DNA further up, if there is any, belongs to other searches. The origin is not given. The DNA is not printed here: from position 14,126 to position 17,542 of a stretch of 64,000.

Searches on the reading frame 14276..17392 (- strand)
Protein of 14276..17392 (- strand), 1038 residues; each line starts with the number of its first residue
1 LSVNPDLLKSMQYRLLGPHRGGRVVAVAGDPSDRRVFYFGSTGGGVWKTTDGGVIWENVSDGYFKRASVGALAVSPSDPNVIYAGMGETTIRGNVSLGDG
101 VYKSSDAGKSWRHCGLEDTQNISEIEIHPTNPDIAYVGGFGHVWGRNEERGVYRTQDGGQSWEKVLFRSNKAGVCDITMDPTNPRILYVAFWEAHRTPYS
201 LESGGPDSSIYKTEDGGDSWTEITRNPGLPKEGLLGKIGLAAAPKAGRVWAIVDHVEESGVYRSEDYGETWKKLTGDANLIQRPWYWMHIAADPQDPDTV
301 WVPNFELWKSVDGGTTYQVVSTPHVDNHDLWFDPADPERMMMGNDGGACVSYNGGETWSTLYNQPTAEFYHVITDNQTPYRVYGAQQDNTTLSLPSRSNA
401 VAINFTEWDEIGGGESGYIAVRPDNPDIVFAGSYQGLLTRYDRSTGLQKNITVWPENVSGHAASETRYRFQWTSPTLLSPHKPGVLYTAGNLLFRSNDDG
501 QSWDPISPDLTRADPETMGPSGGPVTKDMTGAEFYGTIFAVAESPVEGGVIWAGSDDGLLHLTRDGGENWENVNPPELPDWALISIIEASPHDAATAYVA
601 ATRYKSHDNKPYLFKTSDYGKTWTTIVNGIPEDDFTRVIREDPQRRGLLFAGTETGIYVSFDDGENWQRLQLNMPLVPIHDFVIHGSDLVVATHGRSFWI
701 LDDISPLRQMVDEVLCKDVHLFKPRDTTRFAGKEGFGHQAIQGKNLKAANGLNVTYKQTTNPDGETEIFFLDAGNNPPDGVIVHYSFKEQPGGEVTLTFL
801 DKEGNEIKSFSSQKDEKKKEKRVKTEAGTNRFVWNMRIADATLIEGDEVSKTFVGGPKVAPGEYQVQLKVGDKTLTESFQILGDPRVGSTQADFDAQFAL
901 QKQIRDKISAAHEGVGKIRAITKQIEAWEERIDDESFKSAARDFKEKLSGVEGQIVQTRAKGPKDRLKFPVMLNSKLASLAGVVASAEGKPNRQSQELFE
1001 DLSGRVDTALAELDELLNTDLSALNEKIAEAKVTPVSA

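Call 11: search_protein_families(library=pfam, proteins=[window:14276-17392:-])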
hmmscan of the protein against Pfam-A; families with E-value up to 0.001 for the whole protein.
window:14276-17392:- (1038 aa): 5 families
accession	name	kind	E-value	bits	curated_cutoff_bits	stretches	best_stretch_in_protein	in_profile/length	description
PF15902.12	Sortilin-Vps10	-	3.9e-34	118.6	33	4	101-226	3-115/446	Sortilin, neurotensin receptor 3,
PF13088.12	BNR_2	-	1.6e-10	41.2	31.4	1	493-631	84-207/277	BNR repeat-like domain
PF02012.26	BNR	-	9e-10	37.5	27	0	658-669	1-12/12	BNR/Asp-box repeat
PF15899.11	BNR_6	-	6e-06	26.3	27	0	262-273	2-13/14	BNR-Asp box repeat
PF14870.12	PSII_BNR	-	1.6e-05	24.8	27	0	124-277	13-143/303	Photosynthesis system II assembly factor YCF48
